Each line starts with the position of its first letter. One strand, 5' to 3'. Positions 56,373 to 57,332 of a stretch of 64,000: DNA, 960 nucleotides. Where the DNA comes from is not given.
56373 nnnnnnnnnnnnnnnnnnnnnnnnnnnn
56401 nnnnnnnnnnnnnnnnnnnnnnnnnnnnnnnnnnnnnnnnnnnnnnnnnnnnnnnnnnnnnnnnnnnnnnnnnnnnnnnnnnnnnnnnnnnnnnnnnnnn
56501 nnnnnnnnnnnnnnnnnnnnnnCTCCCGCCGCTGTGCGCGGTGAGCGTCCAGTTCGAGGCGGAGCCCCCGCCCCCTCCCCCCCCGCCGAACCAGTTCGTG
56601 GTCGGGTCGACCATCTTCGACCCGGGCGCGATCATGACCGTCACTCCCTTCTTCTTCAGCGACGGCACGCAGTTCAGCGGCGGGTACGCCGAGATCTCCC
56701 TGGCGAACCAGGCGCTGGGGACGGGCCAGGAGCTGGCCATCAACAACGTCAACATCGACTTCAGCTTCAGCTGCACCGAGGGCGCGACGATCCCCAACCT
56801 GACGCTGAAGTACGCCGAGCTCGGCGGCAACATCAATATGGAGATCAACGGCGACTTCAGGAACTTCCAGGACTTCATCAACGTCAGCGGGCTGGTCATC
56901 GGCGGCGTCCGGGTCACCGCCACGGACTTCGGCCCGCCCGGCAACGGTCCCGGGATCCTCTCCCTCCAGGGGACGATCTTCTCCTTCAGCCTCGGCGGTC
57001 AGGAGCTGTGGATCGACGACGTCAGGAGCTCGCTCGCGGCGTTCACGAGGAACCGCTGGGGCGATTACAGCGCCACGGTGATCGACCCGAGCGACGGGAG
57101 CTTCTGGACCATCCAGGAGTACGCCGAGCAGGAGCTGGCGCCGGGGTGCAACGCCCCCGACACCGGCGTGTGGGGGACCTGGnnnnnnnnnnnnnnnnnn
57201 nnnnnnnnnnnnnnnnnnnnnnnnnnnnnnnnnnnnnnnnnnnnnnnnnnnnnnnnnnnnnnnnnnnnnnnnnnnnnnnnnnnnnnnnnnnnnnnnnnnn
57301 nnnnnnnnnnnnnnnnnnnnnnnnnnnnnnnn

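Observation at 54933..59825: Unusual domain mosaic in the 1630-aa surface protein, including an unrecognised roughly 450-aa N-terminal domain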

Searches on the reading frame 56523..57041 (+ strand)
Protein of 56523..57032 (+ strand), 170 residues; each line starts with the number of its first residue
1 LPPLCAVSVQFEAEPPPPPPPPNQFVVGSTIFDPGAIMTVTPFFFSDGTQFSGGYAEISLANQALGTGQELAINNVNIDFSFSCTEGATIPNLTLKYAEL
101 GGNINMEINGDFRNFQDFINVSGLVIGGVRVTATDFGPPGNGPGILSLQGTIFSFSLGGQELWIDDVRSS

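Call 15: find_homologous_proteins(query=window:56523-57032:+, max_evalue=0.01)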
Query window:56523-57032:+ (170 aa): 7 proteins with E <= 0.01 among 71 candidates.
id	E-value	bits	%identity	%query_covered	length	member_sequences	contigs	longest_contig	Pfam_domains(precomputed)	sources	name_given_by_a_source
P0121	7.9e-30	122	47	87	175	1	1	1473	-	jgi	jgi:hypothetical protein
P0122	1.3e-23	102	43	95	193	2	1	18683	-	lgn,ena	-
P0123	1.7e-23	101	43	85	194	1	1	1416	-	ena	-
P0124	5.1e-23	100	53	58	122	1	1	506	-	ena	-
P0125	7.7e-23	99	40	95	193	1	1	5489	-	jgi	-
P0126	1.3e-17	82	43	78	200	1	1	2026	PF07589.17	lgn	-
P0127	5.6e-13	67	34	98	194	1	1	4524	-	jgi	jgi:hypothetical protein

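Call 27: search_solved_structures(query=A1, max_evalue=10)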
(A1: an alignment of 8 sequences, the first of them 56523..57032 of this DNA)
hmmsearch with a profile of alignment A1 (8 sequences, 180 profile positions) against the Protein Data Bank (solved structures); distinct sequences matched with E-value up to 10: 0.

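Call 39: search_protein_representatives(alignment_id=A1)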
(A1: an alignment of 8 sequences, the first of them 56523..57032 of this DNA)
Query: 8 sequences, 180 profile positions. Proteins with E-value up to 0.001 (for the whole library): 1656; up to 1e-10: 1163; up to 1e-30: 474. The best 150 are listed.
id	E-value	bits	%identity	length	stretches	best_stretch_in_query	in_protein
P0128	5.8e-296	987.3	-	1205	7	27-179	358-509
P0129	1.5e-279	933.9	-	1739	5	25-179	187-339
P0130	4.1e-261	873.8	-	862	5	5-178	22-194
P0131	1.1e-251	843.0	-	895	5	26-179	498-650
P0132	9.5e-195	657.5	-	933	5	24-179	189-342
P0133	9.4e-191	644.5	-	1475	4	26-179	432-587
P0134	9.2e-189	638.0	-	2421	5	11-178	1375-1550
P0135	1.2e-182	618.1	-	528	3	28-178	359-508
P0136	6.7e-172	583.1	-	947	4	28-179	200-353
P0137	4.7e-167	567.3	-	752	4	24-178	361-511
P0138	1.2e-156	533.4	-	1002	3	25-179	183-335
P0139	1.1e-148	507.5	-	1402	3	24-178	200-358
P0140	1.8e-146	500.2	-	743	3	7-179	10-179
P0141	1.5e-141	484.2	-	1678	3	23-179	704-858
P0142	5.0e-141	482.5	-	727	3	25-178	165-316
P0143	1.4e-140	481.0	-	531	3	7-179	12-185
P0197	6.7e-72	257.3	-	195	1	5-179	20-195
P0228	2.9e-60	219.3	-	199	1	10-178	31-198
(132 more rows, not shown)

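Call 40: search_protein_families(library=pfam, proteins=[P0128, P0129, P0130, P0131, P0132, P0135, P0140, P0143, P0197, P0228], max_evalue=0.01)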
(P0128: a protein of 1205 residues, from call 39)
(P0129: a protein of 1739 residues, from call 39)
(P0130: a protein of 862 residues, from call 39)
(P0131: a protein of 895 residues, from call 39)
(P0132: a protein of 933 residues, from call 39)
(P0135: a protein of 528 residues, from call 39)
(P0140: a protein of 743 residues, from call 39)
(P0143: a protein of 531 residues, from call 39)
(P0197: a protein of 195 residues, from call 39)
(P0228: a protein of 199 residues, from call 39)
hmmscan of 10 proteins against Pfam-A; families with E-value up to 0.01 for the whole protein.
P0128 (1205 aa): 0 families

P0129 (1739 aa): 2 families
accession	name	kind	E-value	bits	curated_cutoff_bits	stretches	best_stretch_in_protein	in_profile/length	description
PF02494.22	HYR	-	8.3e-20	71.4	21.7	2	350-420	9-81/81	HYR domain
PF23237.1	HYR_4C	-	0.0018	18.9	27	0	1349-1415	10-73/73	HYR-like domain with 4 cysteines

P0130 (862 aa): 0 families

P0131 (895 aa): 0 families

P0132 (933 aa): 0 families

P0135 (528 aa): 0 families

P0140 (743 aa): 3 families
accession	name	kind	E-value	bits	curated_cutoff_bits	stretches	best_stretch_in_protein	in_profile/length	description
PF18962.6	Por_Secre_tail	-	3.7e-11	43.6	27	1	665-740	2-74/75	Secretion system C-terminal sorting domain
PF00404.24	Dockerin_1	-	2.7e-08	34.3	22.9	1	553-605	2-54/57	Dockerin type I domain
PF13860.13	FlgD_ig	-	8.4e-06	26.1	27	1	673-730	12-75/79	FlgD Ig-like domain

P0143 (531 aa): 0 families

P0197 (195 aa): 0 families

P0228 (199 aa): 0 families

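Call 45: search_protein_families(library=ncbifam, proteins=[P0197, P0228, P0130], max_evalue=0.1)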
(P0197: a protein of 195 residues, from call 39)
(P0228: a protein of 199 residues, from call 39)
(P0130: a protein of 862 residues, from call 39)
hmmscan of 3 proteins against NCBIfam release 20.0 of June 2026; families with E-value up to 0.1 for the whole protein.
P0197 (195 aa): 0 families

P0228 (199 aa): 1 family
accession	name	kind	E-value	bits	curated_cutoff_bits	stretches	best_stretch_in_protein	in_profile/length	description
NF038368.1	P2_Rz1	equivalog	0.083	13.1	27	0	21-49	4-34/85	Rz1-like lysis system protein LysC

P0130 (862 aa): 0 families

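Call 48: predict_structure(alignment_id=A3)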
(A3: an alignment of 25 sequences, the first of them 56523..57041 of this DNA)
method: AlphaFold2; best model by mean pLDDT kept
length: 173 residues; sequences in the alignment: 25
mean_pLDDT: 91.7   pTM: 0.87
mean pLDDT of the five models: 91.7, 91.5, 90.4, 90.3, 89.6
residues with pLDDT >= 90: 141; 70-90: 20; 50-70: 11; < 50: 1
segments of 3 or more residues with pLDDT < 50: none
pLDDT, mean of each block of 10 residues (from residue 1): 87 66 87 95 97 96 92 98 92 96 96 96 97 87 94 97 96 65
secondary structure, 60 per line:
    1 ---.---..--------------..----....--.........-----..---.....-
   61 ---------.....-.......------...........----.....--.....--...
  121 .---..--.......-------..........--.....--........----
elements in order: E30-33 E36-44 E55-59 E70-74 E76-82 E89-99 E104-108 E111-115 H118-121 E129-135 E143-152 E155-159 E162-169

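Call 50: fold_search(model_id=the predicted structure, library=pdb)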
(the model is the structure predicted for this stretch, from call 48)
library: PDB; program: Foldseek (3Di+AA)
matches with E <= 10: 1176; with E <= 0.001: 0
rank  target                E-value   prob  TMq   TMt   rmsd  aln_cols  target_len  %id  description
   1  5zru_A                5.9e-03  0.96  0.34  0.13  11.3       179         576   14  Crystal structure of Agl-KA catalytic domain (released 2019-10-23)
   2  1nae_A                6.5e-03  0.98  0.33  0.42  10.4       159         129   10  Structure of CsCBM6-3 from Clostridium stercorarium in complex with xylotriose (released 2003-03-18)
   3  1nbc_A                7.6e-03  0.23  0.18  0.19  11.9       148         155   14  BACTERIAL TYPE 3A CELLULOSE-BINDING DOMAIN (released 1997-09-26)
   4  2vg9                  9.9e-03  0.66  0.29  0.25  12.0       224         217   13  Crystal structure of Loop Swap mutant of Necallimastix patriciarum Xyn11A (released 2007-12-25)
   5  9no3_D                1.1e-02  0.90  0.34  0.16   7.8       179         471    7  The bifunctional arabinofuranosidase/xylosidase from metagenome of Pseudacanthotermes militaris. (released 2025-10-08)
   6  7byv_A                1.3e-02  0.89  0.33  0.16  14.5       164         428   15  Crystal structure of exo-beta-1,3-galactanase from Phanerochaete chrysosporium Pc1,3Gal43A E208Q with beta-1,3-galacto (released 2020-11-04)
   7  3km5_B                1.4e-02  0.91  0.38  0.38  14.1       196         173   13  Crystal Structure Analysis of the K2 Cleaved Adhesin Domain of Lys-gingipain (Kgp) (released 2010-03-31)
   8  9d5n_C1               1.4e-02  0.89  0.35  0.33  10.5       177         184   15  48-nm doublet microtubule from Trichomonas vaginalis strain G3 (released 2025-05-14)
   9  8j3x_B                1.4e-02  0.89  0.31  0.16  12.1       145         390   16  Crystal structure of CBM6E from Saccharophagus degradans (released 2024-04-24)
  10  1uy1                  1.9e-02  0.89  0.31  0.37  10.0       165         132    8  Binding sub-site dissection of a family 6 carbohydrate-binding module by X-ray crystallography and isothermal titration  (released 2004-06-18)
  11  9no3_A                2.2e-02  0.91  0.36  0.16   7.1       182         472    7  The bifunctional arabinofuranosidase/xylosidase from metagenome of Pseudacanthotermes militaris. (released 2025-10-08)
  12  6ve7_3                2.3e-02  0.91  0.37  0.35  11.0       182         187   12  The inner junction complex of Chlamydomonas reinhardtii doublet microtubule (released 2020-02-05)
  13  8j3y_A                2.4e-02  0.85  0.32  0.16  12.3       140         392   16  Crystal structure of CBM6E E168Q in complex with oligosaccharides (released 2024-04-24)
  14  8j3x_A                2.5e-02  0.84  0.32  0.16  12.7       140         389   16  Crystal structure of CBM6E from Saccharophagus degradans (released 2024-04-24)
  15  2c1f                  2.5e-02  0.51  0.30  0.25  11.8       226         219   13  The structure of the family 11 xylanase from Neocallimastix patriciarum (released 2007-02-13)
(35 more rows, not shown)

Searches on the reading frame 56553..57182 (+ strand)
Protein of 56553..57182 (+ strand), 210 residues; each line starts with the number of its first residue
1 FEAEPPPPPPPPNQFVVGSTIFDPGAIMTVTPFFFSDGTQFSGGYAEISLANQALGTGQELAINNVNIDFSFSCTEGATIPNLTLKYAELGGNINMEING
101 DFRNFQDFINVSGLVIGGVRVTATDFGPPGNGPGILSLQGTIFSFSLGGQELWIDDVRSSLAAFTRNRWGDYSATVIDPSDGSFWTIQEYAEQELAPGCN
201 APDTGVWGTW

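Call 8: search_protein_families(library=pfam, proteins=[window:56553-57182:+], max_evalue=10)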
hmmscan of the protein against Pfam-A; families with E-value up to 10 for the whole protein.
window:56553-57182:+ (210 aa): 1 family
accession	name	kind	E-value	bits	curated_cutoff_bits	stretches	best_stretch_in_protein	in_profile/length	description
PF22812.1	CR_prot_dom_plant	-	1.1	10.1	34.1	1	5-19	8-22/71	Plant cysteine-rich protein domain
